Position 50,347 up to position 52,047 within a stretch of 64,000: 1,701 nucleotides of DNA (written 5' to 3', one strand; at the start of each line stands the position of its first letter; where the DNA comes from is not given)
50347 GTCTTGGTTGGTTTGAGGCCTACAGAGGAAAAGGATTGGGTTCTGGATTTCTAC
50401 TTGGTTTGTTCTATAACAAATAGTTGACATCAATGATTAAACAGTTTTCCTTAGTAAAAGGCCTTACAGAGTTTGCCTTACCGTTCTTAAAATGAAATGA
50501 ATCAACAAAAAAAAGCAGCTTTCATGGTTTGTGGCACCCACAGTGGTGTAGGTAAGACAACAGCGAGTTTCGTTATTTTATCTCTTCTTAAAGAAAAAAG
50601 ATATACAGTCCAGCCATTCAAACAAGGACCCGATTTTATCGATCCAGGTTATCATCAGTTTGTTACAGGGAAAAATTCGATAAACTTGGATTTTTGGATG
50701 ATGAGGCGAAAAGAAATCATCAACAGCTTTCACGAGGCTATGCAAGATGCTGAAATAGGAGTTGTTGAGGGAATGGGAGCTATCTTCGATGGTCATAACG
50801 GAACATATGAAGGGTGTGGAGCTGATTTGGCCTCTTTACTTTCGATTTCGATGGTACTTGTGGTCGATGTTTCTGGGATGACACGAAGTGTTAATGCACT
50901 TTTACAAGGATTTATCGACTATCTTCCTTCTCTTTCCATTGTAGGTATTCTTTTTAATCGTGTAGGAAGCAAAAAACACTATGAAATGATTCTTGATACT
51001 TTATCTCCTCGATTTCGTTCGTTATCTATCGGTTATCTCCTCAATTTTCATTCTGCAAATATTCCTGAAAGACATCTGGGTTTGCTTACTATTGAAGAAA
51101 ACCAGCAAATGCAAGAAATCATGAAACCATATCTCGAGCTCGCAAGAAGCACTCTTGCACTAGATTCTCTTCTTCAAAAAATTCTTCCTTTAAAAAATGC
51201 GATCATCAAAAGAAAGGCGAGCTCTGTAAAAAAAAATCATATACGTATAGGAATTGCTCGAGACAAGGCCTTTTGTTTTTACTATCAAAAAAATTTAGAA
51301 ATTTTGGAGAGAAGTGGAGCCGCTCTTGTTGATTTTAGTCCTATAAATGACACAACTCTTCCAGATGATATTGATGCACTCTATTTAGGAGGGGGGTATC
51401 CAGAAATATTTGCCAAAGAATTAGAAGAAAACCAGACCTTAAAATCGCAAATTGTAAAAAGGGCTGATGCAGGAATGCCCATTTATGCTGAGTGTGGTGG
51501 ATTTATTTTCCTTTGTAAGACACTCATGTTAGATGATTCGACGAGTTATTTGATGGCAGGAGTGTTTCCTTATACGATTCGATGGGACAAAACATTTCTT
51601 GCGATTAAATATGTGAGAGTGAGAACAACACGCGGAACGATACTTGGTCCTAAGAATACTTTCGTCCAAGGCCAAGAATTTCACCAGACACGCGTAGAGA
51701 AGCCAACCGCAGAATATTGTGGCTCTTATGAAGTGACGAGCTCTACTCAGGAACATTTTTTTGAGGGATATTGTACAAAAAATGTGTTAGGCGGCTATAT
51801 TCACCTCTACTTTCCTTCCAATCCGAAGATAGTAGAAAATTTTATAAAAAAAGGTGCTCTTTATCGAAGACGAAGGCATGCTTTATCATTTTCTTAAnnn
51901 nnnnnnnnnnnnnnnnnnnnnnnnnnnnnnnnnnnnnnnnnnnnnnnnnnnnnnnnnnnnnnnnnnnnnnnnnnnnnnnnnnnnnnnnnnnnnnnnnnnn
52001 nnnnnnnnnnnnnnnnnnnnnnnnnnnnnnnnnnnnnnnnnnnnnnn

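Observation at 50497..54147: Orphan CbiA-type amidotransferase + exported nitrilase-superfamily hydrolase + two-lobed DTG protein as one island module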

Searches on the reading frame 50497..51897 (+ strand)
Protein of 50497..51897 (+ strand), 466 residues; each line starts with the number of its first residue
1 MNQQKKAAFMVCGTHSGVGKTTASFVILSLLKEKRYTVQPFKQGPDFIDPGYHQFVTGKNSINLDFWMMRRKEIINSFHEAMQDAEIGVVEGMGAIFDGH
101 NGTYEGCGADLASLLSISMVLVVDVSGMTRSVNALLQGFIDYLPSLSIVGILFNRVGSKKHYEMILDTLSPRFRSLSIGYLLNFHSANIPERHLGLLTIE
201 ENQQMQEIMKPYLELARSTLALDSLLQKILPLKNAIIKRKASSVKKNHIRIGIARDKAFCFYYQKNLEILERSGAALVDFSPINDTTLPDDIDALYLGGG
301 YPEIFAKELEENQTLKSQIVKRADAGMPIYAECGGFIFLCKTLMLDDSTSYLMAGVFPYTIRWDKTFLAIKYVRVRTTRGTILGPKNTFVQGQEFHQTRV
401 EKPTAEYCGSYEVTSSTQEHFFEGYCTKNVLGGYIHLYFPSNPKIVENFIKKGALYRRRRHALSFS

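Call 3: search_protein_families(library=pfam, proteins=[window:50497-51897:+], max_evalue=0.01)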
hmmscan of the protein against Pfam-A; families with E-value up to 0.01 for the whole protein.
window:50497-51897:+ (466 aa): 3 families
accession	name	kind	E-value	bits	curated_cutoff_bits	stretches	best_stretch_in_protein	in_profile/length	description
PF07685.20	GATase_3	-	1.1e-36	126.7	27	1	250-442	1-194/196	CobB/CobQ-like glutamine amidotransferase domain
PF01656.29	CbiA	-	5.5e-12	46.2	25.4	1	10-169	2-96/125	CobQ/CobB/MinD/ParA nucleotide binding domain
PF13500.12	AAA_26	-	8.8e-08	32.7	27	1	79-167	93-178/198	AAA domain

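Call 4: search_protein_families(library=ncbifam, proteins=[window:50497-51897:+], max_evalue=0.01)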
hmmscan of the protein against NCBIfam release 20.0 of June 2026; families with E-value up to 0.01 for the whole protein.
window:50497-51897:+ (466 aa): 12 families
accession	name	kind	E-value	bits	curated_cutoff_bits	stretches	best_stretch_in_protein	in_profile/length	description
NF002204.1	PRK01077.1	equivalog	1.2e-128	429.7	254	1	8-439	3-420/420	cobyrinic acid a,c-diamide synthase CobB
TIGR00379.1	cobB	subfamily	2.4e-112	376.1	261.4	1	10-453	3-447/449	cobyrinic/hydrogenobyrinic acid a,c-diamide synthase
NF033195.1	F430_CfbB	exception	3.3e-107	359.1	560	1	9-450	2-450/451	Ni-sirohydrochlorin a,c-diamide synthase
NF053748.1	bifunc_CobBC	exception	1.9e-84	284.5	950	1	9-454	4-444/797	bifunctional hydrogenobyrinic acid a,c-diamide synthase/histidinol phosphate aminotransferase CobBC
NF010471.0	PRK13896.1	equivalog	8.8e-75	252.3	693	1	9-440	4-422/433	cobyrinic acid a,c-diamide synthase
NF001989.1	PRK00784.1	equivalog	1e-11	44.2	273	2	223-452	245-436/480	cobyric acid synthase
TIGR00313.1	cobQ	equivalog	2.3e-09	36.6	309.9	1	237-451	236-440/477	cobyric acid synthase CobQ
NF052463.1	L2IsogltmlsynGatDStaph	equivalog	4.1e-07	30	450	1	289-454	48-206/237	lipid II isoglutaminyl synthase subunit GatD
NF004921.0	PRK06278.1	equivalog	1.4e-06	27.5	354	1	2-167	235-405/482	cobyrinic acid a,c-diamide synthase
TIGR03800.1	PLP_synth_Pdx2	equivalog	0.00014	21.9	105.55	1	263-348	11-92/184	pyridoxal 5'-phosphate synthase glutaminase subunit PdxT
TIGR00347.1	bioD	equivalog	0.0016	18.5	83.3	0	10-42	1-33/166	dethiobiotin synthase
NF045636.1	isoglutsynth_GatD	equivalog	0.0045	16.4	400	1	277-437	52-208/258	lipid II isoglutaminyl synthase subunit GatD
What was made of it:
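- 50497..51897 (+): CbiA/CobB-family ATP- and glutamine-dependent amidotransferase. It belongs to the clade that is always paired with an exported hydrolase, and it is intact. An alternative start at 50524 matches the 457-aa NCBI product P0001. Pfam and NCBIfam (calls 3, 4).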

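Call 12: find_encoding_contigs(protein=window:50497-51897:+, flank=10000, max_places=6)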
Protein window:50497-51897:+ (466 aa): no gene with exactly this product is on record in the collection.

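Call 13: find_homologous_proteins(query=window:50497-51894:+)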
Query window:50497-51894:+ (466 aa): 7978 proteins with E <= 0.001 among 8000 candidates; the best 120 are listed.
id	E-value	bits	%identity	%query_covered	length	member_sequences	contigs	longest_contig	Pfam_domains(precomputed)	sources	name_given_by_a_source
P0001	0.0e+0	1043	100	98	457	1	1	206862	PF01656.30,PF07685.21,PF13500.13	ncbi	-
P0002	8.7e-179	613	58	99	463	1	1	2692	PF01656.30,PF07685.21,PF13500.13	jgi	jgi:cobyrinic acid a,c-diamide synthase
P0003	3.6e-176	605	57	99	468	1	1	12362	PF01656.30,PF07685.21,PF13500.13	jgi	jgi:cobyrinic acid a,c-diamide synthase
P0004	3.3e-173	595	58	99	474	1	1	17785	PF01656.30,PF07685.21,PF13500.13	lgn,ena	-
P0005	7.3e-173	594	57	99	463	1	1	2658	PF01656.30,PF07685.21,PF13500.13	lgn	-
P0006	1.2e-172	593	56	98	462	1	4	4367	PF01656.30,PF07685.21,PF13500.13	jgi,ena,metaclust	metaclust:\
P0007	2.8e-172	592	58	93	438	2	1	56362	PF07685.21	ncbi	ncbi:MAG: cobyrinate a,c-diamide synthase [Chlamydiales bacterium]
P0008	3.4e-171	588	56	98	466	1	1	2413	PF01656.30,PF07685.21,PF13500.13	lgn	-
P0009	1.2e-170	587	55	98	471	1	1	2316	PF01656.30,PF07685.21,PF13500.13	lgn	-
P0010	9.2e-170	584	56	98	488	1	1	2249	PF01656.30,PF07685.21,PF13500.13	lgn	-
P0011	1.3e-169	583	57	98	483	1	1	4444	PF01656.30,PF07685.21,PF13500.13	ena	-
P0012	1.1e-168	580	55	98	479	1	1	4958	PF01656.30,PF07685.21,PF13500.13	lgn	-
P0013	1.3e-168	580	56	98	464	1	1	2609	PF01656.30,PF07685.21,PF13500.13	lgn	-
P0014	3.4e-168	579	55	98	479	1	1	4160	PF01656.30,PF07685.21,PF13500.13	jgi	jgi:cobyrinic acid a,c-diamide synthase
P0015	3.5e-166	572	54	99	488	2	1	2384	PF01656.30,PF07685.21,PF13500.13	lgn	-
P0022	3.3e-143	496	52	93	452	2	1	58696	PF01656.30,PF07685.21,PF13500.13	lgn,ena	-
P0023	1.8e-141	490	48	98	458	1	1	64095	PF01656.30,PF07685.21,PF13500.13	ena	-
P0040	4.1e-133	463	48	97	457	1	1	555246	PF01656.30,PF07685.21,PF13500.13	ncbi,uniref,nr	ncbi:cobyrinate a,c-diamide synthase [Hyalangium versicolor]|uniref:cobyrinate a,c-diamide synthase 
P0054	1.3e-127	445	47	97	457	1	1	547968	PF01656.30,PF07685.21,PF13500.13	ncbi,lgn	-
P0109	1.5e-117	412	45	97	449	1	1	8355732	PF01656.30,PF07685.21,PF13500.13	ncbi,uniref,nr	ncbi:cobyrinate a,c-diamide synthase [Bradyrhizobium sp. NC92]|uniref:cobyrinate a,c-diamide synthas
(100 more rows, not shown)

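Call 14: find_encoding_contigs(protein=P0001, flank=10000, max_places=3)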
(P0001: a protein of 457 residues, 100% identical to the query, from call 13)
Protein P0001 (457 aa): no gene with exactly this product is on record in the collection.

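Call 15: find_encoding_contigs(protein=P0007, flank=10000, max_places=3)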
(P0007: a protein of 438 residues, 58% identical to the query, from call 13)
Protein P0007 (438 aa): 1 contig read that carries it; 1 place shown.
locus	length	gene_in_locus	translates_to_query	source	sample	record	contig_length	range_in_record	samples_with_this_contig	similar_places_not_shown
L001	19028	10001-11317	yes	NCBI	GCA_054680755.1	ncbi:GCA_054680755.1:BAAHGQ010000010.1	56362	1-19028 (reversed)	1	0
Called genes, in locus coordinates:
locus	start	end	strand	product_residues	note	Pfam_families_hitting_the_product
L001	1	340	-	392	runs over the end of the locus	PF00890:FAD_binding_2 (faint), PF01266:DAO (weak), PF01593:Amino_oxidase, PF07992:Pyr_redox_2 (faint), PF12831:FAD_oxidored (weak), PF13450:NAD_binding_8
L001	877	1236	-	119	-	PF11964:SpoIIAA-like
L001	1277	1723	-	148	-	PF26390:MamS_MamX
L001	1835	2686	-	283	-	-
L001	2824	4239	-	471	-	PF02321:OEP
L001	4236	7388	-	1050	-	PF00873:ACR_tran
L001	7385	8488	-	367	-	PF25917:BSH_RND, PF25876:HH_MFP_RND, PF25954:Beta-barrel_RND_2 (weak), PF25967:RND-MFP_C (faint), PF25989:YknX_C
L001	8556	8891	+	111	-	-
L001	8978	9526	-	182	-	-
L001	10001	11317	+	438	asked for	PF07685:GATase_3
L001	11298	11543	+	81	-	PF00795:CN_hydrolase (weak)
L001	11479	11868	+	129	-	PF00795:CN_hydrolase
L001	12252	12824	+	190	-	PF13424:TPR_12, PF00515:TPR_1 (weak)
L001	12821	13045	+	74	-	-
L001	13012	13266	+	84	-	-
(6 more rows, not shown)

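Call 16: find_encoding_contigs(protein=P0004, flank=10000, max_places=3)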
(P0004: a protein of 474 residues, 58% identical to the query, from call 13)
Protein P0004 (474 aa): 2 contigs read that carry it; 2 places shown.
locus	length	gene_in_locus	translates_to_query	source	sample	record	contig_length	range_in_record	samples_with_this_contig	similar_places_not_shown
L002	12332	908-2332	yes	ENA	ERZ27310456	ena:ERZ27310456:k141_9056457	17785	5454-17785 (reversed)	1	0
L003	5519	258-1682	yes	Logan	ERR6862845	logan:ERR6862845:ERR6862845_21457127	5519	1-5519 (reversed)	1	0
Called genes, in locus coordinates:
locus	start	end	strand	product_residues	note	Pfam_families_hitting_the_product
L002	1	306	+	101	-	?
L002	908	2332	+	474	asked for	PF01656:CbiA, PF13500:AAA_26 (faint), PF07685:GATase_3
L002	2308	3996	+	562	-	PF00795:CN_hydrolase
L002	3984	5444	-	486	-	PF01656:CbiA, PF13500:AAA_26, PF07685:GATase_3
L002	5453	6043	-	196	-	PF20221:DUF6580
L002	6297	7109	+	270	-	-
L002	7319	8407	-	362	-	PF01018:GTP1_OBG, PF02421:FeoB_N, PF01926:MMR_HSR1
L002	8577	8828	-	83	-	PF01016:Ribosomal_L27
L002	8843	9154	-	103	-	PF00829:Ribosomal_L21p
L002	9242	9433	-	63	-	-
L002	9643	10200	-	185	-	PF04079:SMC_ScpB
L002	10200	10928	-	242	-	PF02616:SMC_ScpA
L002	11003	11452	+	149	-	PF17377:DUF5399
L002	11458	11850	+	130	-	PF12895:ANAPC3 (faint), PF23914:TPR_CcmH_CycH (faint), PF13424:TPR_12 (faint), PF13428:TPR_14 (faint), PF07719:TPR_2 (faint), PF13181:TPR_8 (faint), PF13371:TPR_9 (weak), PF14559:TPR_19 (weak), +2 more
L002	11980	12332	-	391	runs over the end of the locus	PF01041:DegT_DnrJ_EryC1, PF00266:Aminotran_5 (weak)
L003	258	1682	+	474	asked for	PF01656:CbiA, PF13500:AAA_26 (faint), PF07685:GATase_3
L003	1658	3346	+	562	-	PF00795:CN_hydrolase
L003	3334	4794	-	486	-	PF01656:CbiA, PF13500:AAA_26, PF07685:GATase_3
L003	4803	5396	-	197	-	PF20221:DUF6580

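Call 30: list_cluster_members(proteins=[P0001, P0195, P0007, P0129, P0040, P0054])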
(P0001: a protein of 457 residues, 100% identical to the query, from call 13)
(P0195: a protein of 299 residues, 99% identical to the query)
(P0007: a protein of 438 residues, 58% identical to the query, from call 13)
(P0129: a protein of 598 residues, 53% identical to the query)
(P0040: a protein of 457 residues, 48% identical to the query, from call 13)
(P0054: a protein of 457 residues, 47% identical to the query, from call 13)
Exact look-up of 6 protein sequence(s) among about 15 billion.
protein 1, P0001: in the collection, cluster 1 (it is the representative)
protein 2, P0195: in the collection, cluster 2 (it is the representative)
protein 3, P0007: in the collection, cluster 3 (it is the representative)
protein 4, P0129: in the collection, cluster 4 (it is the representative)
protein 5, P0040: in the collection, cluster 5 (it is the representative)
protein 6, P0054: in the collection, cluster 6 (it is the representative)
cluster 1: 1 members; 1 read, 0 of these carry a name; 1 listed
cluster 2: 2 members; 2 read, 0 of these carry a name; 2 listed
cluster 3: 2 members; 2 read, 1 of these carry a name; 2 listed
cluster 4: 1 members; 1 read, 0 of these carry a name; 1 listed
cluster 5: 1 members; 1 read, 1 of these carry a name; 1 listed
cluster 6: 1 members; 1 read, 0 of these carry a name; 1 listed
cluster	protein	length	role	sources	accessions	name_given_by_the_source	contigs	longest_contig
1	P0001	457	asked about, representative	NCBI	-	-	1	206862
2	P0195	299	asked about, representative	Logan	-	-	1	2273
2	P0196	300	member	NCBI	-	-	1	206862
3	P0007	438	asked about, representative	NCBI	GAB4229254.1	MAG: cobyrinate a,c-diamide synthase [Chlamydiales bacterium]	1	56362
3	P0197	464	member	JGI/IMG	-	-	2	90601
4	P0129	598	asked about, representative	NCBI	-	-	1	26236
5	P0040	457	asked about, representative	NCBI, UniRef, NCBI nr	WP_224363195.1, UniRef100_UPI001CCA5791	cobyrinate a,c-diamide synthase [Hyalangium versicolor] | cobyrinate a,c-diamide synthase n=1 Tax=Hyalangium versicolor TaxID=2861190 ...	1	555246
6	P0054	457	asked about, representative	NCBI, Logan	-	-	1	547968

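Call 31: find_encoding_contigs(protein=P0109, flank=8000, max_places=1)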
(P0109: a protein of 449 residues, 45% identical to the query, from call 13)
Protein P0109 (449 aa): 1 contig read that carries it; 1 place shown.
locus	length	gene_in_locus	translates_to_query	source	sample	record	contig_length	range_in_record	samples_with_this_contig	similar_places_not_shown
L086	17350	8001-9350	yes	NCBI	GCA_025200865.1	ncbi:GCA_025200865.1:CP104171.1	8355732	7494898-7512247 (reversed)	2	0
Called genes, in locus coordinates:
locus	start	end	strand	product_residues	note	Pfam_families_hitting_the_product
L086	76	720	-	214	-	PF00239:Resolvase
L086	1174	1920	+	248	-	-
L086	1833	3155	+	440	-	PF02384:N6_Mtase, PF20473:MmeI_Mtase (faint)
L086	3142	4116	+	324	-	-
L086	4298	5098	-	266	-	PF13408:Zn_ribbon_recom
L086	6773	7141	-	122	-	-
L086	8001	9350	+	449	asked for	PF01656:CbiA, PF13500:AAA_26 (faint), PF07685:GATase_3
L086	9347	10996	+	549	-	PF00795:CN_hydrolase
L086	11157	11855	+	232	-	-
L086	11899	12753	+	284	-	PF01979:Amidohydro_1, PF07969:Amidohydro_3 (faint)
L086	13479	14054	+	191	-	PF27874:Mob_CxxC_CxxC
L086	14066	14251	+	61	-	-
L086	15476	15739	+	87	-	-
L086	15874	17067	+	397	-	PF18731:HEPN_Swt1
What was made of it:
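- L086 has resolvase, Mob and methyltransferase genes (call 31). In Bradyrhizobium sp. NC92 the same pair sits among resolvase, Mob and methyltransferase genes (call 31).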

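Call 32: search_protein_families(library=padloc, proteins=[window:50497-51897:+], max_evalue=0.01)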
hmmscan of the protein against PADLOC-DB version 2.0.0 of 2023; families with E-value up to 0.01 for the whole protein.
window:50497-51897:+ (466 aa): 0 families

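Call 39: search_solved_structures(query=window:50497-51894:+, max_evalue=0.001, show_alignments=1)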
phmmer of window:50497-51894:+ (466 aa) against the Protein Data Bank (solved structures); distinct sequences matched with E-value up to 0.001: 3.
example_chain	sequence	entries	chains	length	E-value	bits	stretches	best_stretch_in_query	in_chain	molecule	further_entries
5n9m_A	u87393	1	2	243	3.5e-07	32.9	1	283-453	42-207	Cobyric acid synthase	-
6gs2_A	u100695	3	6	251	3.9e-07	32.7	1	283-453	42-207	SA1707 protein | Lipid II isoglutaminyl synthase (glutamine-hydrolyzing) subunit GatD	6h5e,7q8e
9sq9_C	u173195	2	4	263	0.00091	21.6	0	270-439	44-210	Lipid II isoglutaminyl synthase (glutamine-hydrolyzing) subunit GatD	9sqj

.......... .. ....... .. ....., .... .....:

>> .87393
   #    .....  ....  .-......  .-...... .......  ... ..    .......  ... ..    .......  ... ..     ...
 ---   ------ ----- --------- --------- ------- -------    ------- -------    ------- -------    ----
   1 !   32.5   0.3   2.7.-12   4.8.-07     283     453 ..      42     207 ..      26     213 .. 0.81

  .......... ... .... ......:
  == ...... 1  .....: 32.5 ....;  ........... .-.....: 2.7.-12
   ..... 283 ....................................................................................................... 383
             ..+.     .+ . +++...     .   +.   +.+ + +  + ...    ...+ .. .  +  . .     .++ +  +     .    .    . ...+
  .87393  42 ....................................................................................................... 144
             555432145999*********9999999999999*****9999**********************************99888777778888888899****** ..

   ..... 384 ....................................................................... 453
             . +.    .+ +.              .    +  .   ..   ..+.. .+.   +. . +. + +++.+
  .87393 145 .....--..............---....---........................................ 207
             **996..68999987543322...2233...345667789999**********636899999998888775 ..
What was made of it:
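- On CbiA/CobB (cobyrinate a,c-diamide synthase family): No CbiA structure is available for mapping substrate residues (call 39).
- No CbiA structure exists against which to check substrate residues (call 39).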

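Call 59: search_protein_families(library=ncbifam, proteins=[L002:3984-5444:-, L002:5453-6043:-, L002:6297-7109:+, L086:11157-11855:+, L086:11899-12753:+, P0040, P0109], max_evalue=0.001)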
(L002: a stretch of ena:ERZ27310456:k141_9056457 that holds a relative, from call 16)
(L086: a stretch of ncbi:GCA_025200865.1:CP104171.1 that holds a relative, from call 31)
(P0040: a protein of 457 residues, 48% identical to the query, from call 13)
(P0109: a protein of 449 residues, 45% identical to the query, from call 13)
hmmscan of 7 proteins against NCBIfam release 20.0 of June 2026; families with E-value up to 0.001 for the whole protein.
L002:3984-5444:- (486 aa): 6 families
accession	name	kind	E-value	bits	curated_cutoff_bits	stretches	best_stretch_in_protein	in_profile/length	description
NF001989.1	PRK00784.1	equivalog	3.7e-164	546.9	273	1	1-483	4-472/480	cobyric acid synthase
TIGR00313.1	cobQ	equivalog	6e-146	487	309.9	1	1-483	2-474/477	cobyric acid synthase CobQ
NF002204.1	PRK01077.1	equivalog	1e-08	34.5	254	0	1-33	5-37/420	cobyrinic acid a,c-diamide synthase CobB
TIGR00379.1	cobB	subfamily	3e-05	23.1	261.4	0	2-33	4-35/449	cobyrinic/hydrogenobyrinic acid a,c-diamide synthase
NF033195.1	F430_CfbB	exception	4.1e-05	22.6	560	0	190-234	140-183/451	Ni-sirohydrochlorin a,c-diamide synthase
NF004921.0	PRK06278.1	equivalog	8.2e-05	21.7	354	0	106-224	300-417/482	cobyrinic acid a,c-diamide synthase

L002:5453-6043:- (196 aa): 0 families

L002:6297-7109:+ (270 aa): 0 families

L086:11157-11855:+ (232 aa): 1 family
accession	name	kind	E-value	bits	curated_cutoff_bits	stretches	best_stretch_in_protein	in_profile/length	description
NF005540.0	PRK07203.1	equivalog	0.00051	18.8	444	1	29-90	6-67/444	putative aminohydrolase SsnA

L086:11899-12753:+ (284 aa): 13 families
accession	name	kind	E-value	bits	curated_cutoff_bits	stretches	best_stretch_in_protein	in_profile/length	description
NF006055.0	PRK08203.1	equivalog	3.5e-10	39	532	1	4-151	273-428/455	8-oxoguanine deaminase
TIGR02967.1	guan_deamin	equivalog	4.7e-10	39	375.4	1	4-129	245-370/401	guanine deaminase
NF006549.0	PRK09045.1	equivalog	5e-09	35.3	540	1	1-120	256-379/444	TRZ/ATZ family hydrolase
NF006679.0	PRK09228.1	subfamily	7.2e-09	34.9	351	1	4-130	270-396/433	guanine deaminase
NF006269.1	PRK08418.1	equivalog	2.5e-07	29.8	320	1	3-122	259-377/408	aminofutalosine deaminase family hydrolase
NF005557.0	PRK07228.1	equivalog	1.2e-05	24.2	522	1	3-122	254-377/445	5'-deoxyadenosine deaminase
TIGR01224.1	hutI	equivalog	2.8e-05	23.1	298.15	1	6-131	241-363/377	imidazolonepropionase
NF004995.0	PRK06380.1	subfamily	4e-05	22.8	567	1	2-156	240-394/418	metal-dependent hydrolase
NF009059.0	PRK12393.1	equivalog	0.00035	19.4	543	1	4-130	277-404/460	amidohydrolase family protein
NF004801.0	PRK06151.1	subfamily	0.00038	19.4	416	1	17-153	299-442/491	chlorohydrolase family protein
NF006056.0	PRK08204.1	subfamily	0.00056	18.8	391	0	3-155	250-422/449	hypothetical protein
NF005211.0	PRK06687.1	equivalog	0.00057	18.8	703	1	4-120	252-372/419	TRZ/ATZ family protein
NF011990.0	PRK15446.2-6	subfamily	0.00063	18.5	233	1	86-127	330-371/390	alpha-D-ribose 1-methylphosphonate 5-triphosphate diphosphatase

P0040 (457 aa): 9 families
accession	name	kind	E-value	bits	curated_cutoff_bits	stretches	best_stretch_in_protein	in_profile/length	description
NF002204.1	PRK01077.1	equivalog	3.9e-138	460.9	254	1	7-439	2-420/420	cobyrinic acid a,c-diamide synthase CobB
TIGR00379.1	cobB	subfamily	6.9e-120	401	261.4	1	10-452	3-446/449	cobyrinic/hydrogenobyrinic acid a,c-diamide synthase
NF033195.1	F430_CfbB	exception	2e-114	382.9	560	1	9-448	2-448/451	Ni-sirohydrochlorin a,c-diamide synthase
NF053748.1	bifunc_CobBC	exception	2.1e-101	340.6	950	1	7-447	2-437/797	bifunctional hydrogenobyrinic acid a,c-diamide synthase/histidinol phosphate aminotransferase CobBC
NF010471.0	PRK13896.1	equivalog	1.4e-92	311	693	1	9-441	4-423/433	cobyrinic acid a,c-diamide synthase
NF001989.1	PRK00784.1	equivalog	1.5e-12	47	273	1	307-452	301-436/480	cobyric acid synthase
NF052463.1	L2IsogltmlsynGatDStaph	equivalog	2.7e-05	24.1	450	1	294-447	52-199/237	lipid II isoglutaminyl synthase subunit GatD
TIGR00313.1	cobQ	equivalog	7.6e-05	21.7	309.9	0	10-42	2-34/477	cobyric acid synthase CobQ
NF004921.0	PRK06278.1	equivalog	0.00022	20.3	354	1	6-125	239-359/482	cobyrinic acid a,c-diamide synthase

P0109 (449 aa): 7 families
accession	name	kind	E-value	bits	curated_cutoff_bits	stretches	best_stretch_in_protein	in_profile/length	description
NF002204.1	PRK01077.1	equivalog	4.9e-133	444.1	254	1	1-427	5-420/420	cobyrinic acid a,c-diamide synthase CobB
TIGR00379.1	cobB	subfamily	2.2e-113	379.5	261.4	1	2-440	4-446/449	cobyrinic/hydrogenobyrinic acid a,c-diamide synthase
NF033195.1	F430_CfbB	exception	1.1e-106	357.4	560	1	1-439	3-451/451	Ni-sirohydrochlorin a,c-diamide synthase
NF053748.1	bifunc_CobBC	exception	3.4e-94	316.7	950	1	1-444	5-446/797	bifunctional hydrogenobyrinic acid a,c-diamide synthase/histidinol phosphate aminotransferase CobBC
NF010471.0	PRK13896.1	equivalog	1.4e-85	287.9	693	1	2-430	6-424/433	cobyrinic acid a,c-diamide synthase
NF001989.1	PRK00784.1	equivalog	3.4e-10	39.2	273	1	1-33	4-36/480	cobyric acid synthase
TIGR00313.1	cobQ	equivalog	0.00025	20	309.9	0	1-34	2-35/477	cobyric acid synthase CobQ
